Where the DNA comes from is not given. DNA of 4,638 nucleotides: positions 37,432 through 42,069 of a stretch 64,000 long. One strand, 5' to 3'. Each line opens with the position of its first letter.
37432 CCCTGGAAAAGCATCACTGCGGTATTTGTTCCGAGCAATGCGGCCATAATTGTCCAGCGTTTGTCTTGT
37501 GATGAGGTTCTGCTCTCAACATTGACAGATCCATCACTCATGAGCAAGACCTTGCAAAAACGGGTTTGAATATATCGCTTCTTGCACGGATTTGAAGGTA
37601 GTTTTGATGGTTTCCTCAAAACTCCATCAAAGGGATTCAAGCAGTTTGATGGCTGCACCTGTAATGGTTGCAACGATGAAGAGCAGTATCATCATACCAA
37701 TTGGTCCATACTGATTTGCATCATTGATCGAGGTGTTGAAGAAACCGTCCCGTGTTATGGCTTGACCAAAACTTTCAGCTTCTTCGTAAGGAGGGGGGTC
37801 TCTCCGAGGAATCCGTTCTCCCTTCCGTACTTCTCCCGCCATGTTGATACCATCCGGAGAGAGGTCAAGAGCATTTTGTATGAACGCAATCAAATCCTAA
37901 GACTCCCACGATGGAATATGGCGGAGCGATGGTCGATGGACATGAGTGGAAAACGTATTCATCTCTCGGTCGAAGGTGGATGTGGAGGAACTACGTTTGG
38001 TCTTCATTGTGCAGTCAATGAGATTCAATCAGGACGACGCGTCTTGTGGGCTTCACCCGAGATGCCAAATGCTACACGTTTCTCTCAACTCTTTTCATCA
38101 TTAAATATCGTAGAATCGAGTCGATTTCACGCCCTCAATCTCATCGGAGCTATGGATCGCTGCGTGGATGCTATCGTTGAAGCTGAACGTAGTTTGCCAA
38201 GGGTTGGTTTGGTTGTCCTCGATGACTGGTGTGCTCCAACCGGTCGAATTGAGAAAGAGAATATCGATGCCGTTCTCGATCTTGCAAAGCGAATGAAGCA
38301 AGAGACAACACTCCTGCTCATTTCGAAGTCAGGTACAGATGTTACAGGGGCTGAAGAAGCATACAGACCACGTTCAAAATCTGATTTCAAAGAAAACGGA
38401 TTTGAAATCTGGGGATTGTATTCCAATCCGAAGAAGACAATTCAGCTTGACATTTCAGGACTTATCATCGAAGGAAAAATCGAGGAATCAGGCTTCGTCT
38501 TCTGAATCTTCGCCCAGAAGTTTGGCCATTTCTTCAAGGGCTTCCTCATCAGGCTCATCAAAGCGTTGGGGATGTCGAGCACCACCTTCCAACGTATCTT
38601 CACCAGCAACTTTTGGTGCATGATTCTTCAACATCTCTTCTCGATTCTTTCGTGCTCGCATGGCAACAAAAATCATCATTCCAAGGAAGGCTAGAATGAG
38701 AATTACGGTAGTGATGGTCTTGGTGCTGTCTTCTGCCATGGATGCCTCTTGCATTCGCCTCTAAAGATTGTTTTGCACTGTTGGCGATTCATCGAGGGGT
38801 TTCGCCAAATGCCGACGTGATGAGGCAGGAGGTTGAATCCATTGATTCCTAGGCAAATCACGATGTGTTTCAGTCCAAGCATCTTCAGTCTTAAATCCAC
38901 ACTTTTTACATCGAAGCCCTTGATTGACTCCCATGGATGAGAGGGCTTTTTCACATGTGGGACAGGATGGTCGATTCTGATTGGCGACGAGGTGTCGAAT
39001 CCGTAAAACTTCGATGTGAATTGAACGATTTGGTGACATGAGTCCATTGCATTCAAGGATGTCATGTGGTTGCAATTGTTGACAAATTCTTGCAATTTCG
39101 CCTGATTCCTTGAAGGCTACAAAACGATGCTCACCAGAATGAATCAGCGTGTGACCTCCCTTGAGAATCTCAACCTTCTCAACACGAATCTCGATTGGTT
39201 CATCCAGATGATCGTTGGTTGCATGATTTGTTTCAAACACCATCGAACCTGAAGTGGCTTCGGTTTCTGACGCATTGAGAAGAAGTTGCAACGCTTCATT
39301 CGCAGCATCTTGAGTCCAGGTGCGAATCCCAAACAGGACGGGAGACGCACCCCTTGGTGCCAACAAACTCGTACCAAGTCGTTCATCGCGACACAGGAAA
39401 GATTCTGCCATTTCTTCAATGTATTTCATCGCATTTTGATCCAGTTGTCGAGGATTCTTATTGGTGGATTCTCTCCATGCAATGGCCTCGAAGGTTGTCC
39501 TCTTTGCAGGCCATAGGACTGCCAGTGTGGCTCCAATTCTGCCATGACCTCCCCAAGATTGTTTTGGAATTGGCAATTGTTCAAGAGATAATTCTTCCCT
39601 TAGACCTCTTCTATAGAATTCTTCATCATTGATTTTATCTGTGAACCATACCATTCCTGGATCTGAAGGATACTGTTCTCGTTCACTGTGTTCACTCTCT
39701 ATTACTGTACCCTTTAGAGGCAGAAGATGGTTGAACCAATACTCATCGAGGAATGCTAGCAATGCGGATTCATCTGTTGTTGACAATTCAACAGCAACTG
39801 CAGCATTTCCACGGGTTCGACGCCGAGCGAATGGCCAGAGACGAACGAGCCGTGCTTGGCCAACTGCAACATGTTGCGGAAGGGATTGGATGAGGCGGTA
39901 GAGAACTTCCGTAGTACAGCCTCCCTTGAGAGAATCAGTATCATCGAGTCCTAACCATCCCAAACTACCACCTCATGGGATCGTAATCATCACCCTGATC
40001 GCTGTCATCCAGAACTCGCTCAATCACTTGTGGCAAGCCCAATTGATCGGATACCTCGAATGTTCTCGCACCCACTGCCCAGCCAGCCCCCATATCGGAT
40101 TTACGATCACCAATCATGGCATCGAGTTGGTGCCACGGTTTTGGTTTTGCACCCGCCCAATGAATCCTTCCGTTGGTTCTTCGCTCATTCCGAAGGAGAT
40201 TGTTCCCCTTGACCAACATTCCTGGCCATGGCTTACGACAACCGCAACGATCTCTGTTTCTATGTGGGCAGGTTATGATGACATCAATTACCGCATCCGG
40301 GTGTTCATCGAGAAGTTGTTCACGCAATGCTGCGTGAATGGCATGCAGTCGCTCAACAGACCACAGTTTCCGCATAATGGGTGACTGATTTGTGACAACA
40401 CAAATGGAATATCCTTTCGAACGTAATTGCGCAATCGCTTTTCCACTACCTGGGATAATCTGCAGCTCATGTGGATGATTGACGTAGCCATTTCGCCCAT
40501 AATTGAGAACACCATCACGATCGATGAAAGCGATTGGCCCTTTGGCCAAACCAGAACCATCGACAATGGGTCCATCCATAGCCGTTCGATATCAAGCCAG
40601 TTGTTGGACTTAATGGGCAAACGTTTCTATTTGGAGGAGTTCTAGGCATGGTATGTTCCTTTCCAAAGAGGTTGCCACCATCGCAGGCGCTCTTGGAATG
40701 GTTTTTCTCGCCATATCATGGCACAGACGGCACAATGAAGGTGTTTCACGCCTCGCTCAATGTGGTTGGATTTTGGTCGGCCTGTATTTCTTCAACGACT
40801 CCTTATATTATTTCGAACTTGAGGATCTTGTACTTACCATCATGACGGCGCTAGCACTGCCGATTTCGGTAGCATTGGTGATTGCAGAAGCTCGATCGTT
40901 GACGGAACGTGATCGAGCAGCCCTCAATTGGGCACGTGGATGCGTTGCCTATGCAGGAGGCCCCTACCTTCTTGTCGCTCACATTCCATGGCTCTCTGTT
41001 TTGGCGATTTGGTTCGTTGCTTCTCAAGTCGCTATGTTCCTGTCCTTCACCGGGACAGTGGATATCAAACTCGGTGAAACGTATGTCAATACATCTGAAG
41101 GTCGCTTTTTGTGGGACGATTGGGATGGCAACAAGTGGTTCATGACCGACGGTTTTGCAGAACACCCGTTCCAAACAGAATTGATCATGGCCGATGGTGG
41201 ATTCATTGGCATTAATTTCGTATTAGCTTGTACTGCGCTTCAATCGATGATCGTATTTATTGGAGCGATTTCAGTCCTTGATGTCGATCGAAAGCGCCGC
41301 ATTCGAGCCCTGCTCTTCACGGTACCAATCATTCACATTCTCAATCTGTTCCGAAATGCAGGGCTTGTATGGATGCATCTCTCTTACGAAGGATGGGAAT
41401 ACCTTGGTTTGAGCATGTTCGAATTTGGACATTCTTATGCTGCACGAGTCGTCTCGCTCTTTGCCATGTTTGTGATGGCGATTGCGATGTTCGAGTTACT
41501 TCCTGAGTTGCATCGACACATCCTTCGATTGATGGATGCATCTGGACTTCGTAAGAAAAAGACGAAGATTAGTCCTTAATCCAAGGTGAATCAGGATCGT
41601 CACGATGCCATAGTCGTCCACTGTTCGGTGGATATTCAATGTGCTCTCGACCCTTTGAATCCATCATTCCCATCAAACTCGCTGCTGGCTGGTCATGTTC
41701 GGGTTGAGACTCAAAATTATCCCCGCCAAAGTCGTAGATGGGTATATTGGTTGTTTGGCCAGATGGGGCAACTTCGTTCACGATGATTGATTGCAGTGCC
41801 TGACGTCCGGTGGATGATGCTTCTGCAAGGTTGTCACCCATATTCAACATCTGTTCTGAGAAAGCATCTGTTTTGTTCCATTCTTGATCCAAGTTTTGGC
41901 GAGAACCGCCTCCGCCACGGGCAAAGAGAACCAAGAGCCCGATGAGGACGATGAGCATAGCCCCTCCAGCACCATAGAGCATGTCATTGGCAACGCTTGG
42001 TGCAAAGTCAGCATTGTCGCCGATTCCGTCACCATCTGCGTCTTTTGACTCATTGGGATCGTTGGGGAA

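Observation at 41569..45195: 1208-aa surface protein combining eukaryote-like adhesion domains, including a cysteine-free C-type-lectin-like domain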

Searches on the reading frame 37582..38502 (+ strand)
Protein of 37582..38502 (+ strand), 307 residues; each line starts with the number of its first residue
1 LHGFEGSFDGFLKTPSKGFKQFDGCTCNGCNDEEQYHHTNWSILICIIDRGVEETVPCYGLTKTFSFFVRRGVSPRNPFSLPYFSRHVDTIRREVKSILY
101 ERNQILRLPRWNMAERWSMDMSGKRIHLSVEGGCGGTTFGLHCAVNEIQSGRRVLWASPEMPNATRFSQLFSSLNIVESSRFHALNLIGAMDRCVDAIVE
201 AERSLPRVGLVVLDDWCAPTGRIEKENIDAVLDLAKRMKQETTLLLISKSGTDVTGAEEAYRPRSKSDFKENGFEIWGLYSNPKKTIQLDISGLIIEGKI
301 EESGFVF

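Call 7: search_protein_families(library=pfam, proteins=[window:37582-38502:+], max_evalue=0.01)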
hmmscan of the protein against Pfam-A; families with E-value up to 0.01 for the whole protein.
window:37582-38502:+ (307 aa): 0 families

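Call 30: search_protein_families(library=ncbifam, proteins=[window:37582-38502:+], max_evalue=1)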
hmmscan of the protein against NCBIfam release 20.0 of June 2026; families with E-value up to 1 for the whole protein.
window:37582-38502:+ (307 aa): 2 families
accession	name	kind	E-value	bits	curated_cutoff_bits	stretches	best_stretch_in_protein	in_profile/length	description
NF004629.0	PRK05973.1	equivalog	0.0034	16.5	156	1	123-216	64-156/237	DNA helicase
TIGR02237.1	recomb_radB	equivalog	0.021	14.7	172.4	1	131-239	20-130/210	DNA repair and recombination protein RadB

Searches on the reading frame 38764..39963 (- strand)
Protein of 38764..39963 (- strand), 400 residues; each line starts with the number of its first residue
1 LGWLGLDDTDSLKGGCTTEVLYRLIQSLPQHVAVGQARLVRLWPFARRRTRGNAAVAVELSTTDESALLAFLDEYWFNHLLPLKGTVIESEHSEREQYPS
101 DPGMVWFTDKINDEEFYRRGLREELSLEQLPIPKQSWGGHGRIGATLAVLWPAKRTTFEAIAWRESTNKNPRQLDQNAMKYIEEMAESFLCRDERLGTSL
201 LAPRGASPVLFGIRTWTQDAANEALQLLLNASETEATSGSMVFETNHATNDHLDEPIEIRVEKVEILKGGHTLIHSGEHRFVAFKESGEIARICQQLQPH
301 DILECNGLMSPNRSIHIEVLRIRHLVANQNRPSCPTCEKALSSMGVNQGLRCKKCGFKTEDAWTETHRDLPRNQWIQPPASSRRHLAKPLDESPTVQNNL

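Call 7: search_protein_families(library=pfam, proteins=[window:38764-39963:-], max_evalue=0.01)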
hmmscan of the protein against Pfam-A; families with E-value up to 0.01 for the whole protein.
window:38764-39963:- (400 aa): 5 families
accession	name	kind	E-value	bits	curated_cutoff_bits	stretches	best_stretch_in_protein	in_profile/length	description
PF22641.2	TiaS_TCKD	-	2.7e-20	73.4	27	1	3-129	1-139/156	TiaS TCKD domain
PF08489.16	TiaS_FLD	-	8.5e-17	61.8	21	1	139-252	1-116/116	TiaS FLD domain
PF23783.1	Zn_ribbon_TiaS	-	7.9e-09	35.5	27.3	1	332-361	2-31/41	TiaS C-terminal zinc ribbon domain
PF17915.7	zf_Rg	-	0.0043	16.9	25.5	0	333-355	9-31/49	Reverse gyrase zinc finger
PF00130.28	C1_1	-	0.0046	17.2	26.5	1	330-358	10-37/53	Phorbol esters/diacylglycerol binding domain (C1 domain)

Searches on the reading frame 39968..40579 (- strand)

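Call 7: search_protein_families(library=pfam, proteins=[window:39968-40579:-], max_evalue=0.01)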
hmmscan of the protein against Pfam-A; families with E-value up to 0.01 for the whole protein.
window:39968-40579:- (204 aa): 4 families
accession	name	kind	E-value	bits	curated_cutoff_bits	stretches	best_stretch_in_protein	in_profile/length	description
PF13344.12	Hydrolase_6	-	8e-05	23.1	27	1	18-69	2-43/101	Haloacid dehalogenase-like hydrolase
PF00702.32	Hydrolase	-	0.00021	22.2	26.4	1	36-102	94-149/191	haloacid dehalogenase-like hydrolase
PF13419.12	HAD_2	-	0.0014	19.2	23.8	0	35-66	74-105/178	Haloacid dehalogenase-like hydrolase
PF08645.17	PNK3P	-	0.0074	16.5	22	1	47-123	36-103/161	Polynucleotide kinase 3 phosphatase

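Call 30: search_protein_families(library=ncbifam, proteins=[window:39968-40579:-], max_evalue=1)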
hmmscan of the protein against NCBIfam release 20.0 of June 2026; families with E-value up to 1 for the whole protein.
window:39968-40579:- (204 aa): 14 families
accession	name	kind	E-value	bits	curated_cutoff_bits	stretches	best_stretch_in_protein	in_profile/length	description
NF006506.0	PRK08942.1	equivalog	1.3e-36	125.9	178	1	15-128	4-115/182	D-glycero-beta-D-manno-heptose 1,7-bisphosphate 7-phosphatase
TIGR01656.1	Histidinol-ppas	subfamily_domain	1.4e-28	99.7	84.15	2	17-124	3-110/149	histidinol-phosphate phosphatase domain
TIGR01662.1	HAD-SF-IIIA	subfamily_domain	6.6e-21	74.9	44.6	1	16-177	2-139/141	HAD-IIIA family hydrolase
TIGR00213.1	GmhB_yaeD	subfamily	2.5e-19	69.6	149.6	1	17-130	4-120/176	D-glycero-beta-D-manno-heptose 1,7-bisphosphate 7-phosphatase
NF050049.1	HBPPhtaseGmhB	domain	6.4e-16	58.6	250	1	16-127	5-111/171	D-glycero-alpha-D-manno-heptose-1,7-bisphosphate 7-phosphatase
NF005264.0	PRK06769.1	equivalog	3.1e-15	56.4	217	1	17-125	7-102/175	HAD-IIIA family hydrolase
NF003937.0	PRK05446.1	equivalog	3.8e-12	45.9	443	1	15-182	4-155/355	bifunctional histidinol-phosphatase/imidazoleglycerol-phosphate dehydratase HisB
TIGR01261.1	hisB_Nterm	equivalog_domain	8e-11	41.7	140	1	15-132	2-116/161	histidinol-phosphatase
TIGR01664.1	DNA-3'-Pase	equivalog_domain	0.0017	18.3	107.65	1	47-122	49-114/167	DNA 3'-phosphatase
TIGR01663.1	PNK-3'Pase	equivalog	0.0075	14.7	502.8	1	13-78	163-231/520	bifunctional polynucleotide phosphatase/kinase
NF009695.0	PRK13222.1-2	equivalog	0.012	15.1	225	0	40-66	94-120/226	phosphoglycolate phosphatase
TIGR01460.1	HAD-SF-IIA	subfamily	0.035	13.9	100.15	1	40-67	14-41/246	HAD-IIA family hydrolase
TIGR01449.2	PGP_bact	equivalog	0.091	12.3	180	1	41-66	86-111/213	phosphoglycolate phosphatase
NF009804.0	PRK13288.1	equivalog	0.18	11.3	218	0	154-177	159-182/215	pyrophosphatase PpaX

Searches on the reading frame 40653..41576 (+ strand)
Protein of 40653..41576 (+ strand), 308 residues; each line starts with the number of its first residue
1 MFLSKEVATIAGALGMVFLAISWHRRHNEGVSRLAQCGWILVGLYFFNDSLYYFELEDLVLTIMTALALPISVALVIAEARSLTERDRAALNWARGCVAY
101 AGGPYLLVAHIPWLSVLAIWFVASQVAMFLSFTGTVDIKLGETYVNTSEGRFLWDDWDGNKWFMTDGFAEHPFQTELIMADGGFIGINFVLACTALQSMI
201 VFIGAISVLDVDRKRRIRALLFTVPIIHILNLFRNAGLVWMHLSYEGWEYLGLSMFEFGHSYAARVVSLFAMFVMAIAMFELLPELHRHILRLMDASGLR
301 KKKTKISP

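Call 7: search_protein_families(library=pfam, proteins=[window:40653-41576:+], max_evalue=0.01)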
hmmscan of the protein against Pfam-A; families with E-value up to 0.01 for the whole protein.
window:40653-41576:+ (308 aa): 0 families

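Call 30: search_protein_families(library=ncbifam, proteins=[window:40653-41576:+], max_evalue=1)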
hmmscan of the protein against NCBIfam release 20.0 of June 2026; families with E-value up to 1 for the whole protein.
window:40653-41576:+ (308 aa): 12 families
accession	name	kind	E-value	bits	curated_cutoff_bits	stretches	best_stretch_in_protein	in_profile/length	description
TIGR04125.1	exosort_PGF_TRM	exception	4.7e-28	98.4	75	1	10-294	4-260/271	archaeosortase A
TIGR04178.1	exo_archaeo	signature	8.4e-14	51.6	23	1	190-284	4-96/97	exosortase/archaeosortase family protein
NF045528.1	heimosortase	equivalog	1.4e-06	28.5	130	1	124-277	31-177/199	heimdallarchaeosortase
TIGR04177.1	exosort_XrtH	exception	2.1e-05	24.6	86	1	168-279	46-149/158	exosortase H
NF046081.1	exosort_XrtX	exception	4e-05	23.6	170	1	115-276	13-155/168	exosortase X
NF033505.2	paceosortase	exception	0.001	19.2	80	1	162-279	35-142/167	pacearchaeosortase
TIGR04144.1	archaeo_VPXXXP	exception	0.0012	18.8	150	1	176-272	53-142/156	archaeosortase B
NF009313.0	PRK12674.1-1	equivalog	0.0029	17.4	151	1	10-90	21-102/140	Na+/H+ antiporter subunit G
TIGR04300.1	exosort_XrtM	exception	0.017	15.5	125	1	188-246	56-113/150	exosortase family protein XrtM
NF050020.1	YdcD_fam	subfamily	0.052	13.4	65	1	36-58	82-104/164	YdcD family protein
TIGR04128.1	exoso_Fjoh_1448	exception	0.086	13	90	1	184-249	80-145/174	exosortase family protein XrtF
NF047970.1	Leptolysin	equivalog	0.22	10.3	950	1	16-73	10-67/480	M43 family metalopeptidase leptolysin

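Call 31: search_protein_families(library=pfam, proteins=[window:40653-41576:+], max_evalue=10)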
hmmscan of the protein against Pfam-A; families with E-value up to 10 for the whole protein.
window:40653-41576:+ (308 aa): 0 families

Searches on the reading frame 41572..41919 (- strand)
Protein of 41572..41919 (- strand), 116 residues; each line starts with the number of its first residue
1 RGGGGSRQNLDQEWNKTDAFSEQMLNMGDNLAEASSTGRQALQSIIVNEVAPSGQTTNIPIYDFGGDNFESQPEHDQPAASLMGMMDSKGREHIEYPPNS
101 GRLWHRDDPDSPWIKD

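Call 14: search_protein_families(library=pfam, proteins=[window:41572-41919:-], max_evalue=10)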
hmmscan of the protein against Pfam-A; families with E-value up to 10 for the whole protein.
seq(116 aa): 0 families

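Call 78: search_protein_families(library=pfam, alignment_id=A5, max_evalue=1)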
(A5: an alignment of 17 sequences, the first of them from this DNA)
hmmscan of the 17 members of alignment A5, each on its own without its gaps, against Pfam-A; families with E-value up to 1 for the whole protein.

A. member 1, seq(115 aa): 0 families

B. families by the number of members that match (of 17 scanned): 3 families
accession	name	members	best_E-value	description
PF07202.18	Tcp10_C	1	0.043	T-complex protein 10 C-terminus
PF17222.9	Peptidase_C107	1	0.05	Viral cysteine endopeptidase C107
PF03081.22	Exo70_C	1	0.054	Exo70 exocyst complex subunit C-terminal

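Call 79: search_solved_structures(query=A5, max_evalue=10)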
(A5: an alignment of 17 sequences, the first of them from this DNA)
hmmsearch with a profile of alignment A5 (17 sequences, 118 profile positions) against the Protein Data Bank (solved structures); distinct sequences matched with E-value up to 10: 2.
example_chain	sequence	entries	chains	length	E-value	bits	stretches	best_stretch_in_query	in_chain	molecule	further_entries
9rqu_AAA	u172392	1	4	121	0.59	14.2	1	8-86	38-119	REM1.1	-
5o9z_N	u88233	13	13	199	2.2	12.3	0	7-39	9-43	Zinc finger matrin-type protein 2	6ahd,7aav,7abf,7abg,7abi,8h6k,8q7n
